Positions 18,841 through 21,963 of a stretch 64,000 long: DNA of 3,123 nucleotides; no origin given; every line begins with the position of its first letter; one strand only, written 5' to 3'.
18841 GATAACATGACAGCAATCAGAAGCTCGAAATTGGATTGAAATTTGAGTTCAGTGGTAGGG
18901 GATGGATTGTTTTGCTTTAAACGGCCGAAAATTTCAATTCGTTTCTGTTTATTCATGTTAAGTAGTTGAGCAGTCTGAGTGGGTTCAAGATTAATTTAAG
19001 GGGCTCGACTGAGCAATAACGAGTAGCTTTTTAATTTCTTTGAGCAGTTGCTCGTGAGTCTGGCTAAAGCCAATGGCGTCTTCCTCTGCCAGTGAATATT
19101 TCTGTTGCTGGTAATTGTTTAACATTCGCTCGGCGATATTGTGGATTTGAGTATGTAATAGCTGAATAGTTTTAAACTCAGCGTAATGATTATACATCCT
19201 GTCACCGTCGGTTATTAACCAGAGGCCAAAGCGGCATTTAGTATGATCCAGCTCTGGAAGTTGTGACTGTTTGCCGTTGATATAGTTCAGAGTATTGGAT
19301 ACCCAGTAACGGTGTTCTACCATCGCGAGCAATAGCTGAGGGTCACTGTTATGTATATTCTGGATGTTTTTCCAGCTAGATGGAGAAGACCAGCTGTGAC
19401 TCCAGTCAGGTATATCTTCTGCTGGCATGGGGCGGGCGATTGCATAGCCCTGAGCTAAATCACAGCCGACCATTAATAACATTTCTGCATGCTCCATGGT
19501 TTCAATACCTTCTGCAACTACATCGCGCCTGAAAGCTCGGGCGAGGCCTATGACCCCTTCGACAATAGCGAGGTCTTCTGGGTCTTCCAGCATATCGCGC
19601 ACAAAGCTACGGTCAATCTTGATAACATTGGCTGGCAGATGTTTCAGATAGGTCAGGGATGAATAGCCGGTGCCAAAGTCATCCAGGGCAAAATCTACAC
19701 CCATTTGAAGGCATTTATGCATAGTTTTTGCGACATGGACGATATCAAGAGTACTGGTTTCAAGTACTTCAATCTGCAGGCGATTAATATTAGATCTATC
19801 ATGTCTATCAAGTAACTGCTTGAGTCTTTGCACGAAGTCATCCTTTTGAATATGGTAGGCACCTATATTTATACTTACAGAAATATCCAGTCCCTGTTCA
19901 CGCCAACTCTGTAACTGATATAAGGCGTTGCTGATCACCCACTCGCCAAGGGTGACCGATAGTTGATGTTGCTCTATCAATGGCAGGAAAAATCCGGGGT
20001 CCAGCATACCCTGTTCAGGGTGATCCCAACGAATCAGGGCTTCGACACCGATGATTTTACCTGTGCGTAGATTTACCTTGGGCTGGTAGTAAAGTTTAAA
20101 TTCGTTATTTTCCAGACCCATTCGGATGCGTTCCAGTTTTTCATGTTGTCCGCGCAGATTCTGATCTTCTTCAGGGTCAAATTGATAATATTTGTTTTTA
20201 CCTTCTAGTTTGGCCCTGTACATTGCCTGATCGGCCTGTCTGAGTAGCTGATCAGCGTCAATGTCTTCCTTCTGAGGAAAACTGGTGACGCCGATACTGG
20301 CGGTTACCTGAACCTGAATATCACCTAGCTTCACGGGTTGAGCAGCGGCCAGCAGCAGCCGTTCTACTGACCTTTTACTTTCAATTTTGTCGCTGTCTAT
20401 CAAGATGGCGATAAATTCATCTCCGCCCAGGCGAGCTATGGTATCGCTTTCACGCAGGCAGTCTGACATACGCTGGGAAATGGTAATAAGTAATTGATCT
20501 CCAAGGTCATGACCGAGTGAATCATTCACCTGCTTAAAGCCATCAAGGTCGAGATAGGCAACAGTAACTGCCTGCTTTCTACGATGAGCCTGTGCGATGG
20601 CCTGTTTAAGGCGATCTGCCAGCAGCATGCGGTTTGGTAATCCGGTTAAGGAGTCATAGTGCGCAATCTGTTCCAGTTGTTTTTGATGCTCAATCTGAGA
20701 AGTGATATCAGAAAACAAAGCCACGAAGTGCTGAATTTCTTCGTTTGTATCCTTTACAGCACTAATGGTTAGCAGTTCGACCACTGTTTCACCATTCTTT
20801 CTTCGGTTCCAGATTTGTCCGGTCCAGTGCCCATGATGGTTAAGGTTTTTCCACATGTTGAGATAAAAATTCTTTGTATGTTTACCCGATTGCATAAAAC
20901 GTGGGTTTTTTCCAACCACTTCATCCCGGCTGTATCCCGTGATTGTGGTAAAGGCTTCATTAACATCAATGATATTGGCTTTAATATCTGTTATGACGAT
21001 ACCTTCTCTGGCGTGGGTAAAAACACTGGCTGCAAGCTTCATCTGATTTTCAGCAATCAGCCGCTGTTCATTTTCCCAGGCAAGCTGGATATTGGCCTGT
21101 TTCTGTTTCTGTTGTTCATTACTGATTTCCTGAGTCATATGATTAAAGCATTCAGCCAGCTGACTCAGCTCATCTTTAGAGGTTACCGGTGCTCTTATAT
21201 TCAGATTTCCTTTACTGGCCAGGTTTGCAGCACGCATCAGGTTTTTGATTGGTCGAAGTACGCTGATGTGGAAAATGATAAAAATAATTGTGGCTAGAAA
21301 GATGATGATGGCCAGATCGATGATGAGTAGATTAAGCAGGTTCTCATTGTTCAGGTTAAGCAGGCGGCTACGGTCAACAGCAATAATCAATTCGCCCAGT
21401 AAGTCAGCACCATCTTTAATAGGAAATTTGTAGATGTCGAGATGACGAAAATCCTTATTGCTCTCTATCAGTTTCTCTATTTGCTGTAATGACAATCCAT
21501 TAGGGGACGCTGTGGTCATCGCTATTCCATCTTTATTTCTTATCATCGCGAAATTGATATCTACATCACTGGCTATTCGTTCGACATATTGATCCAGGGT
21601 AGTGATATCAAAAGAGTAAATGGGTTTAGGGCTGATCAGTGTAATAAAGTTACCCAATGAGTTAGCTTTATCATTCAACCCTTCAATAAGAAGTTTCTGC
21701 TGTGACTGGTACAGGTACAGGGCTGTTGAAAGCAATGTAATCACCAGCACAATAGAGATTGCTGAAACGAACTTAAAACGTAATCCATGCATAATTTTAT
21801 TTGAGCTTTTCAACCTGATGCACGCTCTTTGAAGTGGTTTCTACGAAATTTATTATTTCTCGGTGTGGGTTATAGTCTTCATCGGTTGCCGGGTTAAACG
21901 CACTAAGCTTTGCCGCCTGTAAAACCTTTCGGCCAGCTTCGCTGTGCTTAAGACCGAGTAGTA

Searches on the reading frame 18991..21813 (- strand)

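Call 74: search_protein_families(library=ncbifam, proteins=[window:18991-21813:-], max_evalue=1e-10)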
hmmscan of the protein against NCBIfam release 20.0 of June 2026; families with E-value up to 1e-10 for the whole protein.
window:18991-21813:- (940 aa): 37 families (the best 25 are shown)
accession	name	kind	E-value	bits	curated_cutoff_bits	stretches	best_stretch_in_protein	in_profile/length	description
NF045675.1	PhdiestaseDibA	equivalog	1.8e-168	561.8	980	1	244-801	63-621/623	phosphodiesterase DibA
NF007474.0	PRK10060.1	equivalog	1.8e-117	393.2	782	1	244-807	94-656/663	cyclic di-GMP phosphodiesterase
NF008467.0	PRK11359.1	equivalog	1.3e-105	354.1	857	1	375-808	367-795/800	oxygen-sensing cyclic-di-GMP phosphodiesterase DosP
NF053781.1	cdiGMPphdstlr2612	equivalog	2.6e-103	346.7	1600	1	270-801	726-1261/1268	Tlr1612 family c-di-GMP phosphodiesterase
NF052458.1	PhdiestGepA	equivalog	4.5e-91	306.3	1200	1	361-802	401-838/840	phosphodiesterase GepA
NF008807.1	PRK11829.1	equivalog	2.5e-84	283.7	733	1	377-800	235-657/670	biofilm formation regulator HmsP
NF007298.0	PRK09776.1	equivalog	1.7e-73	248.1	1135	1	365-799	665-1100/1111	diguanylate cyclase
NF007423.1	PRK09966.1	equivalog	1.5e-56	192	325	1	349-535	203-390/390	diguanylate cyclase DgcN/YfiN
NF052596.1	RR_EAL_PvrR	equivalog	7.4e-53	179.6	580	1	549-801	133-385/398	response regulator cyclic di-GMP phosphodiesterase PvrR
NF007380.0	PRK09894.1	equivalog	3.4e-46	157.9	256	1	356-549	99-291/296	diguanylate cyclase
TIGR00254.1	GGDEF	domain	2e-44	151.2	37.4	1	380-544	1-166/168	diguanylate cyclase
NF038266.1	diguan_SiaD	equivalog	7.6e-44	150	290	1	375-541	85-251/252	biofilm regulation diguanylate cyclase SiaD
NF007839.0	PRK10551.1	equivalog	6.9e-43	147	461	1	561-808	266-513/518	cyclic di-GMP phosphodiesterase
NF045673.1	c-di-GMPRcptLapD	equivalog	2.1e-42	145.3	1020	1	353-797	208-646/647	cyclic di-GMP receptor LapD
NF051473.1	DigCycDgcsShew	equivalog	1.4e-40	139.5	400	1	354-542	105-288/291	diguanylate cyclase DgcS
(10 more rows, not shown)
